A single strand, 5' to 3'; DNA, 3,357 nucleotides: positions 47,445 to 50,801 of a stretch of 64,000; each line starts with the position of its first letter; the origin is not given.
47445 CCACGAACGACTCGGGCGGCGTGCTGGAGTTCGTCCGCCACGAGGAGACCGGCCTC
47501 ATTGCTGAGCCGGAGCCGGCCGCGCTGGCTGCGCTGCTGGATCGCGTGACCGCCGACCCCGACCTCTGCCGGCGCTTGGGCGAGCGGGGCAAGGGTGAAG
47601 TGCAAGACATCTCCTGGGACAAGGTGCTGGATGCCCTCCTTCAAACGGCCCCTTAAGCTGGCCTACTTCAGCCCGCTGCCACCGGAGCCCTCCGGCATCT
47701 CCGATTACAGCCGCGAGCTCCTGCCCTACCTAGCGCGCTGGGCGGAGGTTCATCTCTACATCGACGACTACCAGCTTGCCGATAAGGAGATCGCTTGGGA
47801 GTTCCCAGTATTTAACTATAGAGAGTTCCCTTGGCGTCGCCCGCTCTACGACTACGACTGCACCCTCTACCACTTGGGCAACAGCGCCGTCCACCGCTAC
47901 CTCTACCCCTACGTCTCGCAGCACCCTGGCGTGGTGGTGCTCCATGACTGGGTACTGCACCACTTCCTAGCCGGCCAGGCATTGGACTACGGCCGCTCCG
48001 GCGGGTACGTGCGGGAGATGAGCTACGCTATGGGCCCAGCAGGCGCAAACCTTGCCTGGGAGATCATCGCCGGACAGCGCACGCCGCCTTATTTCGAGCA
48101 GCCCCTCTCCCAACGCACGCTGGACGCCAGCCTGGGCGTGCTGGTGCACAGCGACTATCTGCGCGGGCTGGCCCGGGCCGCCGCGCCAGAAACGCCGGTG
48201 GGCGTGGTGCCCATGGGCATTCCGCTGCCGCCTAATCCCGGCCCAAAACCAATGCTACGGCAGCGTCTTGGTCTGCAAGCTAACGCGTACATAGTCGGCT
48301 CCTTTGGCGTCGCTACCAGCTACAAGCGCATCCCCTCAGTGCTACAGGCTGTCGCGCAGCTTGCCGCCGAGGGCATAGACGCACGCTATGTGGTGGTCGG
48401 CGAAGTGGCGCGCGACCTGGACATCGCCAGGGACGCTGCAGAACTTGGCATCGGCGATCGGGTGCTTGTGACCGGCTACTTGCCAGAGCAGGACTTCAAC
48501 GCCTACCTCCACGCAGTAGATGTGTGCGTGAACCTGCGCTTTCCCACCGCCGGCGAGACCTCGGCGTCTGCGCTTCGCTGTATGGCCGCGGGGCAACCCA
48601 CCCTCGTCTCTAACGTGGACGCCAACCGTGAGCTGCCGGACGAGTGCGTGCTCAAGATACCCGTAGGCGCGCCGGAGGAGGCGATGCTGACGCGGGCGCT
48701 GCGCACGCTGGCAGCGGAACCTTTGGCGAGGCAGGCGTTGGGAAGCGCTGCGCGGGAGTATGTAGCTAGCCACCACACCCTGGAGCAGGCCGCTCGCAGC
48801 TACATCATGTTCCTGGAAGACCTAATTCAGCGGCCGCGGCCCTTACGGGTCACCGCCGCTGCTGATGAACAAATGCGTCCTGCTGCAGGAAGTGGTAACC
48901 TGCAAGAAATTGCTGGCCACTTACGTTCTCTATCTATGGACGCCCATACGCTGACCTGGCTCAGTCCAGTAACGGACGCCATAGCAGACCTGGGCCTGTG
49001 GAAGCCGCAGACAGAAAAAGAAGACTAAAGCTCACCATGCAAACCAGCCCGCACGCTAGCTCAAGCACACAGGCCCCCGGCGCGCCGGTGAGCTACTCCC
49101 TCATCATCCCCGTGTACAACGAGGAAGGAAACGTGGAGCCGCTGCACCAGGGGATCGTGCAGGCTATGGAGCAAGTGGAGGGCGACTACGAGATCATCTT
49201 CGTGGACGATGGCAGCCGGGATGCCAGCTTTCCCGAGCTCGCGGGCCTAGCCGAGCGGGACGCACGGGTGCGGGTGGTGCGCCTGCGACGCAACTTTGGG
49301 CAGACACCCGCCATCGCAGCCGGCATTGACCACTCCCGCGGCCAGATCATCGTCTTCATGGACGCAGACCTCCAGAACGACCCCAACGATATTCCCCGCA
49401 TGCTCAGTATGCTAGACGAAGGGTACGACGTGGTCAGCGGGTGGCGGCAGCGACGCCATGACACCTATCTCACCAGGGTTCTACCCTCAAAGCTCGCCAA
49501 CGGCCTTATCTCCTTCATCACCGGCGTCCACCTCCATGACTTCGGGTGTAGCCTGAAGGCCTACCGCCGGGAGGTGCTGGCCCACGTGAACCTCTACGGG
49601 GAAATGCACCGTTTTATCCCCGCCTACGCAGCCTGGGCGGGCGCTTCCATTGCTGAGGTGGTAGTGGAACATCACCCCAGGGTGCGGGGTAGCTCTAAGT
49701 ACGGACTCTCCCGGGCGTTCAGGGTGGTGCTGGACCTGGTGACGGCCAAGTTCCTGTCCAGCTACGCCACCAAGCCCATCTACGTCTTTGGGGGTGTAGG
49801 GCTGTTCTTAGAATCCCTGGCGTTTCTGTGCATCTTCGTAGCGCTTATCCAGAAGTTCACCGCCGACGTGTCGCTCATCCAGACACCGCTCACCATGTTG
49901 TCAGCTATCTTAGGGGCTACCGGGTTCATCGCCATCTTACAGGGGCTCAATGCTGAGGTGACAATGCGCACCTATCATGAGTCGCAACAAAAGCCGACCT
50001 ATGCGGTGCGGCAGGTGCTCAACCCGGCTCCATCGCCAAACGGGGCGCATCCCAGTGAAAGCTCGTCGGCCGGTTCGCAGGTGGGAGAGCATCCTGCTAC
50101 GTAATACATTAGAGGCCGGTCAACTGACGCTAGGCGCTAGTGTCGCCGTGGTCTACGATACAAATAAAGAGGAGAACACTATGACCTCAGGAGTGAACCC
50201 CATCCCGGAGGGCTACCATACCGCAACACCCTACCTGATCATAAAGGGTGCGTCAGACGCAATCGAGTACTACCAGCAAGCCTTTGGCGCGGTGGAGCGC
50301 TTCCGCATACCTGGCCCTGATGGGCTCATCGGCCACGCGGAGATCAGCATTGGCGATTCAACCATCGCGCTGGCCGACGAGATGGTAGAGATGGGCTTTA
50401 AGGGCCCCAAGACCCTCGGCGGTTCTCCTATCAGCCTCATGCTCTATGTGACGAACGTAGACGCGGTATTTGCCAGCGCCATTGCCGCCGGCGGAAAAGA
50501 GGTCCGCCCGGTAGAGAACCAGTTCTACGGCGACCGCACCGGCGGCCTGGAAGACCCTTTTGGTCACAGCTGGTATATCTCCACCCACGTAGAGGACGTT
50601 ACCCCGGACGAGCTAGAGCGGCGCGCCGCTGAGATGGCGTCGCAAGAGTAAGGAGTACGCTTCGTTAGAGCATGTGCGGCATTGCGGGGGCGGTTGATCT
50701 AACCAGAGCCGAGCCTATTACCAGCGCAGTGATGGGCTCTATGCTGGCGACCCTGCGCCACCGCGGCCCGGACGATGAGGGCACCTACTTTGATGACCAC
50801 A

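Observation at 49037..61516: Candidate three-component extracytoplasmic glycosylation module: a GtrB/ArnC-like GT2, a flippase-like protein and two GT-C membrane glycosyltransferases.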

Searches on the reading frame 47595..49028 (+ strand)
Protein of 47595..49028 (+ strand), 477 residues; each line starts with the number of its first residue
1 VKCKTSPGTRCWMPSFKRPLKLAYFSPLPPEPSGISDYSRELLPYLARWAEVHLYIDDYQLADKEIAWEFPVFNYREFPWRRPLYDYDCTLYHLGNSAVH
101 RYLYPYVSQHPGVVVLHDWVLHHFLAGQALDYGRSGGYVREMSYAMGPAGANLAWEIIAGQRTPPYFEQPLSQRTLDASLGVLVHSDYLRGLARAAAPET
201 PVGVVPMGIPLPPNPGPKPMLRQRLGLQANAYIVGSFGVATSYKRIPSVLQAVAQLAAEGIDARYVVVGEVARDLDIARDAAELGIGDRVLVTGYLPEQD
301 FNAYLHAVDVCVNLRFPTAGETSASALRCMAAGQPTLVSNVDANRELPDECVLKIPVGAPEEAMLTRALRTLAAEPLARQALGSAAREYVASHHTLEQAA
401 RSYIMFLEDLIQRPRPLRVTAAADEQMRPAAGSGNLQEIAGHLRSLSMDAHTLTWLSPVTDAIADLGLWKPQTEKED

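Call 4: search_protein_families(library=pfam, proteins=[window:47595-49028:+], max_evalue=0.01)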
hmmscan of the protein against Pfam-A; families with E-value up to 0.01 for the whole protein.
window:47595-49028:+ (477 aa): 3 families
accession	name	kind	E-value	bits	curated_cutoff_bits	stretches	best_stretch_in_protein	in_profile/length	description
PF00534.26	Glycos_transf_1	-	3e-13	50.1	26.4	1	221-388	5-171/172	Glycosyl transferases group 1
PF13692.12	Glyco_trans_1_4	-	6.9e-13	49.5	27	1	233-370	6-137/142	Glycosyl transferases group 1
PF13524.12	Glyco_trans_1_2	-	3.6e-06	27.4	25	1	261-402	13-141/144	Glycosyl transferase-like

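Call 5: search_protein_families(library=ncbifam, proteins=[window:47595-49028:+], max_evalue=0.01)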
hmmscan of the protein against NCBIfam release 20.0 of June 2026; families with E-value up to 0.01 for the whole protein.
window:47595-49028:+ (477 aa): 14 families
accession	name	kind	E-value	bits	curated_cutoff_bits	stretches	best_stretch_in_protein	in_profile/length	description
TIGR04063.1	stp3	hypoth_equivalog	1.1e-17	64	442.05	1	217-410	200-395/397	TIGR04063 family PEP-CTERM/XrtA system glycosyltransferase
NF041876.1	EPS_EpsE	equivalog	3.2e-13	49.7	400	1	201-401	187-387/389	exopolysaccharide biosynthesis GT4 family glycosyltransferase EpsE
TIGR03088.1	stp2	hypoth_equivalog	2.6e-11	43.2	409.05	1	214-408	177-371/374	TIGR03088 family PEP-CTERM/XrtA system glycosyltransferase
NF012028.0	PRK15484.1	subfamily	7.5e-08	31.8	618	1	174-404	135-372/380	lipopolysaccharide N-acetylglucosaminyltransferase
NF038229.1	Glyco4_Geo_Pelo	equivalog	3.3e-07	29.6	400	1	247-411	177-337/338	GPMC system family 4 glycosyltransferase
NF007640.0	PRK10307.1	subfamily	5.7e-07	28.8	276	1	220-402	218-399/411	WcaI family glycosyltransferase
TIGR03449.1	mycothiol_MshA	equivalog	1.3e-06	27.6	462.5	1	201-401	189-394/406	D-inositol-3-phosphate glycosyltransferase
NF041879.1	EPS_EpsH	equivalog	1.6e-05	23.8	800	1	237-400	243-406/431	exopolysaccharide biosynthesis glycosyltransferase EpsH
NF038298.1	EPS_HpsO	equivalog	2e-05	23.6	575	1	215-312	185-280/388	hormogonium polysaccharide biosynthesis glycosyltransferase HpsO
NF038295.1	EPS_HpsP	equivalog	4.3e-05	22.7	550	1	204-410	180-387/388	hormogonium polysaccharide biosynthesis glycosyltransferase HpsP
TIGR03999.1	thiol_BshA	equivalog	0.00021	20.4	273.7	1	221-411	189-374/375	N-acetyl-alpha-D-glucosaminyl L-malate synthase BshA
NF053787.1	GlcN_PG_synth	equivalog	0.0023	16.8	480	1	218-402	184-351/361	N-acetylglucosaminyl phosphatidylglycerol synthase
TIGR03087.1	stp1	hypoth_equivalog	0.0059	15.8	316.65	1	279-399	271-386/397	TIGR03087 family PEP-CTERM/XrtA system glycosyltransferase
NF047684.1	TeichurnBiosyTuaC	equivalog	0.0075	15.2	550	1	184-347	170-327/391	teichuronic acid biosynthesis protein TuaC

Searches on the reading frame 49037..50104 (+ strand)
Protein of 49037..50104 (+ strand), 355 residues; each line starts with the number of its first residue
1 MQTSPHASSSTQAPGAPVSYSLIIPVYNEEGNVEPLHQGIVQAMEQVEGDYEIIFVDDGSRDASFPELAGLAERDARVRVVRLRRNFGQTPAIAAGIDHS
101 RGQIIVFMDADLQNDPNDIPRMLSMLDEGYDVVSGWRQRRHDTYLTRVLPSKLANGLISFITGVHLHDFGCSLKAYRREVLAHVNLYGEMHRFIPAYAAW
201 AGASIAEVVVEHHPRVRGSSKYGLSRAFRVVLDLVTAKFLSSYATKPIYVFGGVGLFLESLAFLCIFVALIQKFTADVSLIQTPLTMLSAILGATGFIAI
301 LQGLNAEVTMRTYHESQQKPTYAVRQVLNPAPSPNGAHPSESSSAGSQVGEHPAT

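Call 3: search_protein_families(library=pfam, proteins=[window:49037-50104:+], max_evalue=0.01)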
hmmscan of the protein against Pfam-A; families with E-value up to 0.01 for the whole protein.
window:49037-50104:+ (355 aa): 3 families
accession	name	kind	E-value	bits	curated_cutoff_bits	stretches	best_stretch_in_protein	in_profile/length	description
PF00535.33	Glycos_transf_2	-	1.5e-33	116.6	23.3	1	21-182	1-165/168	Glycosyl transferase family 2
PF10111.15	Glyco_tranf_2_2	-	1.4e-07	31.7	27.3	1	21-125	1-105/276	Glycosyltransferase like family 2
PF13641.12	Glyco_tranf_2_3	-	2.3e-06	28.2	27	1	20-149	3-135/230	Glycosyltransferase like family 2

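Call 5: search_protein_families(library=ncbifam, proteins=[window:49037-50104:+], max_evalue=0.01)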
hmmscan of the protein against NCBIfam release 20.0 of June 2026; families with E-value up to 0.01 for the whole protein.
window:49037-50104:+ (355 aa): 21 families
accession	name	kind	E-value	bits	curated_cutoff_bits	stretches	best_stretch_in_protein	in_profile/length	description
NF007986.1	PRK10714.1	equivalog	7.2e-55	186.2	529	1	21-329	9-313/316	undecaprenyl-phosphate 4-deoxy-4-formamido-L-arabinose transferase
NF047588.1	GlcsyltransPgfSStrep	equivalog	1.2e-48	166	500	1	21-326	4-304/308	glycosyltransferase PgfS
TIGR03937.1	PgaC_IcaA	equivalog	8.8e-16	57.9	422.3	1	19-129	46-153/407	poly-beta-1,6-N-acetyl-D-glucosamine synthase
TIGR04182.1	glyco_TIGR04182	equivalog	3.1e-14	53.1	325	1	22-316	4-289/293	S-layer glycoprotein N-glycosyltransferase AglJ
NF041391.1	DPhHxTase_Halo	equivalog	4.2e-13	48.8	375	1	26-185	3-154/213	dolichyl-phosphate hexose transferase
TIGR03965.1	mycofact_glyco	equivalog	3.1e-12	46.1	280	1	17-128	73-181/467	mycofactocin biosynthesis glycosyltransferase MftF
NF007482.0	PRK10073.1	equivalog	6.2e-12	45.2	423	1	20-128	8-113/334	glycosyltransferase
NF047683.1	TeichurnBiosyTuaG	equivalog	6.7e-12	45.6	400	1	21-127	9-112/252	teichuronic acid biosynthesis protein TuaG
NF041875.1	EPS_EpsD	equivalog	1.1e-11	44.7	370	1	21-133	2-111/325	exopolysaccharide biosynthesis glycosyltransferase EpsD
NF058614.1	PPMAGASynPpgS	equivalog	9.1e-11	41.6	370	1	22-185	4-166/226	polyprenyl-phospho-N-acetylgalactosaminyl synthase PpgS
TIGR04242.1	nodulat_NodC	equivalog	7.1e-10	38.4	550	1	10-149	40-182/395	chitooligosaccharide synthase NodC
TIGR04283.1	glyco_like_mftF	equivalog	2e-09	37.4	182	1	21-125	2-96/221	TIGR04283 family arsenosugar biosynthesis glycosyltransferase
NF050050.1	ProtGlycPglI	equivalog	7.2e-09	35.4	500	1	21-136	5-118/306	GalNAc(5)-diNAcBac-PP-undecaprenol beta-1,3-glucosyltransferase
NF050819.1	PolSacchBiosHfsG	equivalog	8.7e-08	31.7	500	1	19-122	13-113/302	polysaccharide biosynthesis protein HfsG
NF045692.1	OglycostaseCruG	equivalog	1.1e-07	31.1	600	1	18-134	41-161/386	2'-O-glycosyltransferase CruG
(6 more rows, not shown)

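Call 39: search_solved_structures(query=window:49037-50104:+, max_evalue=0.001)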
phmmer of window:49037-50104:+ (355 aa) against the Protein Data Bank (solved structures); distinct sequences matched with E-value up to 0.001: 18.
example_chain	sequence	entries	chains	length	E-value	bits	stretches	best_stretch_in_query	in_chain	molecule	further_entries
9hwj_A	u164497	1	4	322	3.6e-49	171.1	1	20-335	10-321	Undecaprenyl-phosphate 4-deoxy-4-formamido-L-arabinose transferase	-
8vxh_A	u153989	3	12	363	1.2e-48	169.3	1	15-334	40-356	Undecaprenyl-phosphate 4-deoxy-4-formamido-L-arabinose transferase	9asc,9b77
9bhc_C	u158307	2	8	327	1.5e-48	169.1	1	16-334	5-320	Undecaprenyl-phosphate 4-deoxy-4-formamido-L-arabinose transferase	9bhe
5eke_A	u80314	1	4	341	8.3e-37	130.4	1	15-326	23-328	Uncharacterized glycosyltransferase sll0501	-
5ekp_C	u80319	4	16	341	1.1e-36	130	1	15-326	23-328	Uncharacterized glycosyltransferase sll0501 | Glycosyltransferase sll0501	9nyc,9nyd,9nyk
9nye_A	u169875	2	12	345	1.2e-36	129.9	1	15-326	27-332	Glycosyltransferase sll0501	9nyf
5mlz_A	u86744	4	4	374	6.4e-16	61.7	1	19-140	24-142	Dolichol monophosphate mannose synthase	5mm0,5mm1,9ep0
5hea_A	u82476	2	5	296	1.9e-06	30.6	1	21-120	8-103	Putative glycosyltransferase (GalT1)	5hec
8vh7_A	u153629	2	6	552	2.6e-06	30.2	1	38-124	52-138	Heparosan synthase B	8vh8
8viw_A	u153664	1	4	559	2.6e-06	30.1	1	38-124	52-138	Heparosan synthase B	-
8bz8_A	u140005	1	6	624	1.2e-05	28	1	17-139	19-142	Glycosyltransferase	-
8bz4_A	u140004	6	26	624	1.2e-05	28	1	17-139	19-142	Glycosyltransferase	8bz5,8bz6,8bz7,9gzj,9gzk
3bcv_A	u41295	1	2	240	3e-05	26.7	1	20-117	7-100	Putative glycosyltransferase protein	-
7pdo_A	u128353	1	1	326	0.00013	24.6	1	13-140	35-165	Glucosyl-3-phosphoglycerate synthase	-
7p5l_A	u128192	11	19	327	0.00013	24.5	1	13-140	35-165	Glucosyl-3-phosphoglycerate synthase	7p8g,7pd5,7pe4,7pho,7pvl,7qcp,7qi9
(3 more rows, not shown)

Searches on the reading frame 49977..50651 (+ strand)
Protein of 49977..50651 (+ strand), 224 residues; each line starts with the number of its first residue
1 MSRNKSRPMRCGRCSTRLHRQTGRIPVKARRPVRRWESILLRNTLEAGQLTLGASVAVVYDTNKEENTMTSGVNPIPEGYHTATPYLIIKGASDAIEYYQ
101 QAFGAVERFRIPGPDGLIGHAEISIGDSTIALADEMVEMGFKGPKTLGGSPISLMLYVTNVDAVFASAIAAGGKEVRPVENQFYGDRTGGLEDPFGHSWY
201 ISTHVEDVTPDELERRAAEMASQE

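Call 3: search_protein_families(library=pfam, proteins=[window:49977-50651:+], max_evalue=0.01)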
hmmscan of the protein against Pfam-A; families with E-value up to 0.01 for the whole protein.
window:49977-50651:+ (224 aa): 4 families
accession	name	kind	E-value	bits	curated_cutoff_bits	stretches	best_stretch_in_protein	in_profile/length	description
PF00903.31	Glyoxalase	-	1.8e-08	35.2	20.6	1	87-199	7-119/121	Glyoxalase/Bleomycin resistance protein/Dioxygenase superfamily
PF22656.2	At5g48480-like_N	-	0.00021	21.4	27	1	92-114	9-31/59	Glyoxalase At5g48480-like, N-terminal domain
PF22650.2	At5g48480-like_C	-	0.00066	20.4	27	1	154-200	2-48/50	Glyoxalase At5g48480-like C-terminal domain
PF18029.7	Glyoxalase_6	-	0.0022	19.1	23.6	1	95-199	12-103/106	Glyoxalase-like domain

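Call 5: search_protein_families(library=ncbifam, proteins=[window:49977-50651:+], max_evalue=0.01)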
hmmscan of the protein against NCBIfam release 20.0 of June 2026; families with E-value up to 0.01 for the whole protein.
window:49977-50651:+ (224 aa): 1 family
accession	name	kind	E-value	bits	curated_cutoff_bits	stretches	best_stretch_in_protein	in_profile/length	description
NF007537.0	PRK10148.1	equivalog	8.8e-05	22.9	122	0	114-203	55-140/147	VOC family metalloprotein YjdN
